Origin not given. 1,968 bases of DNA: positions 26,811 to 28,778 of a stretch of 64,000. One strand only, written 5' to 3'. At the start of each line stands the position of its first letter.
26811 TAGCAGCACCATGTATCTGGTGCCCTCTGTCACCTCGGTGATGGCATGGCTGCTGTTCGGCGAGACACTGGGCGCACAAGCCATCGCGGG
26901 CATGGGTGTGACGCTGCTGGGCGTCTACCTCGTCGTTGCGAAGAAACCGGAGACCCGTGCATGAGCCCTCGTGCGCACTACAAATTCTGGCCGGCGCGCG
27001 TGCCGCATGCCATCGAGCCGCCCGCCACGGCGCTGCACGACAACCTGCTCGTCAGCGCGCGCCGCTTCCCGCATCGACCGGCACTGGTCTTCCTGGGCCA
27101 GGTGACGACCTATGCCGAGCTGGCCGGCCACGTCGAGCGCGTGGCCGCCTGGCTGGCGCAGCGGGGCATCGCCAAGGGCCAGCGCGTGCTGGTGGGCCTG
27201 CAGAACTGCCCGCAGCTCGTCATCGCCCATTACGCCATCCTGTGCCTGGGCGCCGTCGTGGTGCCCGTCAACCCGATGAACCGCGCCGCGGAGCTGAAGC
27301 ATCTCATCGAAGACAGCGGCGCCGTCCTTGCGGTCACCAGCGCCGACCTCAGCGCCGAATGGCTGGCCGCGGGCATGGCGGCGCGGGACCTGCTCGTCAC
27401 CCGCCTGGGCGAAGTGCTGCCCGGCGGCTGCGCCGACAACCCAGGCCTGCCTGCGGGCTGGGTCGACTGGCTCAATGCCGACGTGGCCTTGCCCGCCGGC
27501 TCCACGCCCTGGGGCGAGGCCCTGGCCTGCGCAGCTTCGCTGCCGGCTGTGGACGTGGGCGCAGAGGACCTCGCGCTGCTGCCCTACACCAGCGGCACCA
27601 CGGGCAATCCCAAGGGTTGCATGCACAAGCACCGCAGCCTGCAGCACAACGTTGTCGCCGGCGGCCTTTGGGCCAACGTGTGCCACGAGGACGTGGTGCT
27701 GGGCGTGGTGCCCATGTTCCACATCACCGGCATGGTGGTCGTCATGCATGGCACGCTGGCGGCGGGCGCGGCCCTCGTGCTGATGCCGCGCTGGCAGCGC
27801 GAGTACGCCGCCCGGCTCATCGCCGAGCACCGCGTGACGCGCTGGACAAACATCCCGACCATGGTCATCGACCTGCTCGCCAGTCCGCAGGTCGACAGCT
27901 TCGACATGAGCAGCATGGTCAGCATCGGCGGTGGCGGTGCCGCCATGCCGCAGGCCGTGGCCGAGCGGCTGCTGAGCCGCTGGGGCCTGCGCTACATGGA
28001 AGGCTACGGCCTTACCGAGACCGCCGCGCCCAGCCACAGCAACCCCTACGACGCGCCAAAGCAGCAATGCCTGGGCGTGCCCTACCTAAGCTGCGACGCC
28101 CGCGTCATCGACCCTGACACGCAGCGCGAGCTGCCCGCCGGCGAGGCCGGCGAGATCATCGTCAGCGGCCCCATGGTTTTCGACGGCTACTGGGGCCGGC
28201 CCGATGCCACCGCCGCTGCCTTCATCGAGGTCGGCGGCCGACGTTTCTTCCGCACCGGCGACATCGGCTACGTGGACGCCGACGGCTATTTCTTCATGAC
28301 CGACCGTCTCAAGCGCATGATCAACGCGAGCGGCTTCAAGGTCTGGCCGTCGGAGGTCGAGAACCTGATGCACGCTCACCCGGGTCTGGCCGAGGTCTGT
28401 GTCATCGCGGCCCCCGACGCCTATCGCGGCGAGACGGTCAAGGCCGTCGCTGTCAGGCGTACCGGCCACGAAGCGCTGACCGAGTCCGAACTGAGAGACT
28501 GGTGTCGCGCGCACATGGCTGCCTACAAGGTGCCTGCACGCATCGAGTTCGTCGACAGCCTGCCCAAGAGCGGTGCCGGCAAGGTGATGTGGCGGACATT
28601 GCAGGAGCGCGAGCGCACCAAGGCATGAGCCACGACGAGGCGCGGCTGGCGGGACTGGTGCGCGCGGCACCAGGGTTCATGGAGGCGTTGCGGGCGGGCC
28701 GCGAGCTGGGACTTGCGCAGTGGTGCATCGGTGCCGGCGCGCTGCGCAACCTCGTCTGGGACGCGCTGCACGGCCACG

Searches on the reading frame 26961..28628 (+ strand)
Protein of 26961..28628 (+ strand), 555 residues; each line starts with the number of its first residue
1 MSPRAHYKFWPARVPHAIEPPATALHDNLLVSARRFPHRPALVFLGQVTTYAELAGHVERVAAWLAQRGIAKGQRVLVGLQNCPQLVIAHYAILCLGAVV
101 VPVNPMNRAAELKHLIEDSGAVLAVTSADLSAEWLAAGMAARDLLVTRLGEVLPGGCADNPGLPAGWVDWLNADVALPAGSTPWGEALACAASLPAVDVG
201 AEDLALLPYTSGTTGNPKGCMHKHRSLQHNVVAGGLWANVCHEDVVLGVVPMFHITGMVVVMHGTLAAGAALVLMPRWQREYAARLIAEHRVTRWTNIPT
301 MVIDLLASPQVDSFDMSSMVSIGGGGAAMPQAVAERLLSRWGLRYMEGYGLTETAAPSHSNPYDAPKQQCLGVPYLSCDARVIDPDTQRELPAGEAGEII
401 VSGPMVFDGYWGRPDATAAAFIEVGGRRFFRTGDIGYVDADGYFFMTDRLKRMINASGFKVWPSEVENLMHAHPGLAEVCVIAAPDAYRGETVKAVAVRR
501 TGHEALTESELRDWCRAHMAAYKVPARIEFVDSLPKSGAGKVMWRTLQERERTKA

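Call 6: search_protein_families(library=pfam, proteins=[window:26961-28628:+], max_evalue=0.01)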
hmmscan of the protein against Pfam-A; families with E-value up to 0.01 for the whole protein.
window:26961-28628:+ (555 aa): 2 families
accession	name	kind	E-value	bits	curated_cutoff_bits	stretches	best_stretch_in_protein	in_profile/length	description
PF00501.34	AMP-binding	-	5.7e-90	302.3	29.9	1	32-411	4-384/384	AMP-binding enzyme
PF13193.12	AMP-binding_C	-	2.1e-20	73.9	24.5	1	465-541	1-76/76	AMP-binding enzyme C-terminal domain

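Call 7: search_protein_families(library=ncbifam, proteins=[window:26961-28628:+], max_evalue=0.01)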
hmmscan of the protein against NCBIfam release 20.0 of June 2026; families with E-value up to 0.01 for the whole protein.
window:26961-28628:+ (555 aa): 109 families (the best 25 are shown)
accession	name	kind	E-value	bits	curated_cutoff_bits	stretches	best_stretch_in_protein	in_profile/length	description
NF006181.0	PRK08314.1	subfamily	1.3e-240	799.5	705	1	3-554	4-557/563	long-chain-fatty-acid--CoA ligase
NF004114.0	PRK05605.1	equivalog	5.8e-116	388.1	766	1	4-550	15-568/575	long-chain-fatty-acid--CoA ligase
NF004837.0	PRK06187.1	subfamily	4.2e-113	378.4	476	1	25-552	10-523/531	long-chain-fatty-acid--CoA ligase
NF005220.0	PRK06710.1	equivalog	8.3e-112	374.1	1116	1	6-554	7-556/563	long-chain-fatty-acid--CoA ligase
NF004822.0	PRK06178.1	equivalog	1e-105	354.5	782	1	6-551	18-567/571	acyl-CoA synthetase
NF006182.0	PRK08316.1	subfamily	8.8e-102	341.2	663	1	23-551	11-517/523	fatty acyl-CoA synthetase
NF005463.0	PRK07059.1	subfamily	1.8e-99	333.7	869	1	6-549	5-554/557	long-chain-fatty-acid--CoA ligase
TIGR03205.1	pimA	equivalog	7.9e-94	315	705.6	1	22-543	20-536/541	dicarboxylate--CoA ligase PimA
NF006523.0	PRK08974.1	equivalog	3.9e-92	309.2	884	1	7-554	6-556/561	long-chain-fatty-acid--CoA ligase FadD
NF006442.0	PRK08751.1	equivalog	1.7e-89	300.7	1023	1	24-550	26-557/560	long-chain fatty acid--CoA ligase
NF004229.0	PRK05677.1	subfamily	3.9e-89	299.6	879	1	12-554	12-558/563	long-chain-fatty-acid--CoA ligase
NF005702.0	PRK07514.1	subfamily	2.5e-85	286.8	558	2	190-550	145-499/506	malonyl-CoA synthase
NF005801.1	PRK07656.1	equivalog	1e-84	285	657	1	29-548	7-500/500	FadD3 family acyl-CoA ligase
NF005676.0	PRK07470.1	equivalog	1.8e-82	277.7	774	2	195-550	169-528/544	acyl-CoA synthetase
NF009233.0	PRK12583.1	subfamily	2.3e-79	267.3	832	1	26-549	21-548/558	fatty acid CoA ligase family protein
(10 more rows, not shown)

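Call 14: find_related_loci(query=window:26961-28625:+, collection=metagenome_contigs, flank=8000)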
Query window:26961-28625:+ (555 aa) in metagenome_contigs; peptide patterns used: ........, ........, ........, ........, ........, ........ (x = any residue, [..] = any of these).
600 stretches matched a pattern (row limit reached: there are more); 593 encode a relative of the query (tblastn E <= 1e-3); the best 80 are kept; 80 distinct loci.
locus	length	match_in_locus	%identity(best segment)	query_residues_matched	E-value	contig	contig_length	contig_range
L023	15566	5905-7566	90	1-554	0e+0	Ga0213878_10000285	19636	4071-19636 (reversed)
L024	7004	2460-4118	84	2-554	0e+0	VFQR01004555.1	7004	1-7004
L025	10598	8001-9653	85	4-554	0e+0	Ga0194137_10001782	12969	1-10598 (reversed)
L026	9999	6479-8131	85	1-554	0e+0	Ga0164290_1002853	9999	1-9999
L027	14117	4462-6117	84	4-554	0e+0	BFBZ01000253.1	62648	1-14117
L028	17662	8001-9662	83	1-554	0e+0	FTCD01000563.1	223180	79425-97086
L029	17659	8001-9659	84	4-555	0e+0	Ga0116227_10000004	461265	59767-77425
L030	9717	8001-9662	84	4-554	0e+0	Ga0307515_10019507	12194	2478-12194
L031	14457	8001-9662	82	4-554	0e+0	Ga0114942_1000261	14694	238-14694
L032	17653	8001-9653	82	4-554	0e+0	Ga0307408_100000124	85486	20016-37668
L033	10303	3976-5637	82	1-554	0e+0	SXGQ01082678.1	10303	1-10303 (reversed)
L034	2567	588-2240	81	4-554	0e+0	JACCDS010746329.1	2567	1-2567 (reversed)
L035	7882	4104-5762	80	1-550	0e+0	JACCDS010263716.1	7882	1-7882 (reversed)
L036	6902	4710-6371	78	4-554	0e+0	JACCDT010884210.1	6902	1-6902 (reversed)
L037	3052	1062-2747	63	1-551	0e+0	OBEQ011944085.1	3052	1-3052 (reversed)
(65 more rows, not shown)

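Call 21: search_protein_families(library=padloc, proteins=[window:26961-28628:+], max_evalue=0.01)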
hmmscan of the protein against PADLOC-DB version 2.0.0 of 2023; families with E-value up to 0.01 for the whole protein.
window:26961-28628:+ (555 aa): 0 families
